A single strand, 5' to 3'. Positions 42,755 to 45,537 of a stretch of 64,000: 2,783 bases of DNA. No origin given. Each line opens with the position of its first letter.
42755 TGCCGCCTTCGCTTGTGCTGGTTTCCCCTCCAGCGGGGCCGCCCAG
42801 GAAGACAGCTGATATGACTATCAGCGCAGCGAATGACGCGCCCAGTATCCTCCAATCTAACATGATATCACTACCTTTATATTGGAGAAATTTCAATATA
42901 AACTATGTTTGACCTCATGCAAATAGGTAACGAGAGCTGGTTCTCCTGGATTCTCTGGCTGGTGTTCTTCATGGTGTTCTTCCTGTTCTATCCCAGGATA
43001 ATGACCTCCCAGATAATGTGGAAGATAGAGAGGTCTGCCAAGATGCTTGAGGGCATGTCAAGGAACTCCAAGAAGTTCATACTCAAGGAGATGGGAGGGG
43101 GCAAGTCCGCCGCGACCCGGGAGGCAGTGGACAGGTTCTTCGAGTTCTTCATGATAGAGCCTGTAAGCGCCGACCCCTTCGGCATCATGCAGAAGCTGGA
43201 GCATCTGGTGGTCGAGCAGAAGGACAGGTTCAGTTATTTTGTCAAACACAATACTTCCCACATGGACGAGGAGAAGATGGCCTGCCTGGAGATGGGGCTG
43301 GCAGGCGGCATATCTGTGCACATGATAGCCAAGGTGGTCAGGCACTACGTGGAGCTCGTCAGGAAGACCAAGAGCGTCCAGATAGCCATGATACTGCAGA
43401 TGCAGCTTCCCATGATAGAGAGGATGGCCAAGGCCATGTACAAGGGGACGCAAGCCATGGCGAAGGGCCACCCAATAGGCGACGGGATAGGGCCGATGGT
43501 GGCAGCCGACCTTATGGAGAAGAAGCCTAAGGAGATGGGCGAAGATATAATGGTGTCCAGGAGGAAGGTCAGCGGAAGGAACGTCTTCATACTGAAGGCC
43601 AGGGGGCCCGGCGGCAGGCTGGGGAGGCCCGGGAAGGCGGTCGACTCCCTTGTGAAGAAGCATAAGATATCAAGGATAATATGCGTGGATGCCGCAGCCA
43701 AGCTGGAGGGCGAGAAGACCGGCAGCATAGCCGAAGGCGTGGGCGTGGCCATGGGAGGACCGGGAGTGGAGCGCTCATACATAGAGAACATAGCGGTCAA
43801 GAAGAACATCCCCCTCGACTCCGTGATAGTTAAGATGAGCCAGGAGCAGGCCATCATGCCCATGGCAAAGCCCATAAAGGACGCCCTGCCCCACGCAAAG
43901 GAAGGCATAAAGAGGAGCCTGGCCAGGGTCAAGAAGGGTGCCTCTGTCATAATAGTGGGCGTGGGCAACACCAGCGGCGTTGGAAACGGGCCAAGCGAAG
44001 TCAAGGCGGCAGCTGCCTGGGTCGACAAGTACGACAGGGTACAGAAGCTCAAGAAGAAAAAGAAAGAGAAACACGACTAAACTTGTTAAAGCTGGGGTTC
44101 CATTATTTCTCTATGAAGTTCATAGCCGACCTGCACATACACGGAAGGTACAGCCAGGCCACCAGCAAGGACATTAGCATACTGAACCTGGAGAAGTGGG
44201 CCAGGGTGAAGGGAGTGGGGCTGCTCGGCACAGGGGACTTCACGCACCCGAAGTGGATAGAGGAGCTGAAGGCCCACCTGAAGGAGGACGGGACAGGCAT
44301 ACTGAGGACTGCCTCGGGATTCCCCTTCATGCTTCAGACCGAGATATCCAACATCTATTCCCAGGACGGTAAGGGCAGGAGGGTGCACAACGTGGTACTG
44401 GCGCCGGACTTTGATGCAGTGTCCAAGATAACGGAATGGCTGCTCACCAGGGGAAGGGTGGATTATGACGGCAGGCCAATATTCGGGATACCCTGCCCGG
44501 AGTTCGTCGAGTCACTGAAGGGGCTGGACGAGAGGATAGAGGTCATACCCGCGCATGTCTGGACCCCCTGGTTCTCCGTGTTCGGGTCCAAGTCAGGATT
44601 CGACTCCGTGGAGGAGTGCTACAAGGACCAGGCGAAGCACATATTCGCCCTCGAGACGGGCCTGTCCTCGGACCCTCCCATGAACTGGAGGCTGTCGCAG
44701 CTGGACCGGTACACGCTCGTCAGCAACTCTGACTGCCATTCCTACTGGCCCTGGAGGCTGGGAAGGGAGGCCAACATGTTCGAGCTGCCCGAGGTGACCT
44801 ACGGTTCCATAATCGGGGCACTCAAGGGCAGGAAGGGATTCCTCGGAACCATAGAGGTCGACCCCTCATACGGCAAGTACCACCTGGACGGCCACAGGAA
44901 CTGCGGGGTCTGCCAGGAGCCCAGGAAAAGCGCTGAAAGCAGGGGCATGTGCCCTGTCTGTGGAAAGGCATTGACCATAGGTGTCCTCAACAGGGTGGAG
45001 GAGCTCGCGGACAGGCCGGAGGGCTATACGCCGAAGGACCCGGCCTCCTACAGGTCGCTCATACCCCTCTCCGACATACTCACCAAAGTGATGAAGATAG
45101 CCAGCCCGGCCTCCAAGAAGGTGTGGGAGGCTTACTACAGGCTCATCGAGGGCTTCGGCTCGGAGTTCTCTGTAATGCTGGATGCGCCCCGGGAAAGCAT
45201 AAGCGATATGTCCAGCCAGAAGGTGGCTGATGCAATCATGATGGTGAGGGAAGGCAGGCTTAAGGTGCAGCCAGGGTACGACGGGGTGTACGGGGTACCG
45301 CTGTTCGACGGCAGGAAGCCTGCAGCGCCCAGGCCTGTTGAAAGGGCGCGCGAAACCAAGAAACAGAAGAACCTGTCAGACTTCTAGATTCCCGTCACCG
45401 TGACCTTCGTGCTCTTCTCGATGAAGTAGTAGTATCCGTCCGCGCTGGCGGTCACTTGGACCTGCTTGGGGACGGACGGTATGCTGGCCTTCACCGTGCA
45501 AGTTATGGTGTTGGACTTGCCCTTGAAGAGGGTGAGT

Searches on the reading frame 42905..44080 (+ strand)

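Call 23: search_protein_families(library=pfam, proteins=[window:42905-44080:+])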
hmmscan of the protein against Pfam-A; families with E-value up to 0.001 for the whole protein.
window:42905-44080:+ (391 aa): 2 families
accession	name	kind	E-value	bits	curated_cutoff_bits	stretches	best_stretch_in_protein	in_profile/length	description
PF23542.1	DUF1512_C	-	3.5e-59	200.1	25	1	191-359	1-174/175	Domain of unknown function (DUF1512) C-terminal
PF07431.17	DUF1512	-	1.5e-39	136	25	1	13-186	2-176/177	Protein of unknown function (DUF1512) N-terminal domain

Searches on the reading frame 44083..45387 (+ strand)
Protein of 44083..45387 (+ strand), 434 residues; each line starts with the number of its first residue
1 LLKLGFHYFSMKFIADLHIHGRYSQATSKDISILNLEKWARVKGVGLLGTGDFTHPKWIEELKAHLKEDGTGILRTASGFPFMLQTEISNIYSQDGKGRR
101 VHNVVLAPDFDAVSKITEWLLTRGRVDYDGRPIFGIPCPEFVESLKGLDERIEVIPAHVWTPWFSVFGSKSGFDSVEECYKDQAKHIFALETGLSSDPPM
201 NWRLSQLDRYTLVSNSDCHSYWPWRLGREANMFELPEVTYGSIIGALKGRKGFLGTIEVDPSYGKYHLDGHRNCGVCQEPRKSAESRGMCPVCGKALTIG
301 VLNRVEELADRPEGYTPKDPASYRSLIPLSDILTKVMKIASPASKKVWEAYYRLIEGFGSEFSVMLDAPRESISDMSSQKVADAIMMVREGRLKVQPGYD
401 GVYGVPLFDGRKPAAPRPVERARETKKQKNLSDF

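Call 23: search_protein_families(library=pfam, proteins=[window:44083-45387:+])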
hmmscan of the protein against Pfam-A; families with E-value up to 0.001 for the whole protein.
window:44083-45387:+ (434 aa): 0 families

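Call 68: search_protein_families(library=ncbifam, proteins=[window:44083-45387:+], max_evalue=0.01)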
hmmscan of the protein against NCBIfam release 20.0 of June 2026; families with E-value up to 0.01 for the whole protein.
window:44083-45387:+ (434 aa): 1 family
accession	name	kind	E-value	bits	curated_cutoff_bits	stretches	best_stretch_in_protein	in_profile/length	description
TIGR00375.1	TIGR00375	hypoth_equivalog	6.4e-56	190.3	326.6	1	15-404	2-372/374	TIGR00375 family protein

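Call 69: search_solved_structures(query=window:44083-45387:+, max_evalue=1)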
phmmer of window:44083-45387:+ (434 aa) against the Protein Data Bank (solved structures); distinct sequences matched with E-value up to 1: 3.
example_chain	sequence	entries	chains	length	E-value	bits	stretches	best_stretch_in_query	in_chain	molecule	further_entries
5zb8_A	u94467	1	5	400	3.8e-57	197.4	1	15-404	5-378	PfuEndoQ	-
7k31_A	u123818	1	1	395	1.9e-56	195.1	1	15-404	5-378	Endonuclease Q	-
7k30_A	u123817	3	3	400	2e-56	195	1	15-404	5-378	Endonuclease Q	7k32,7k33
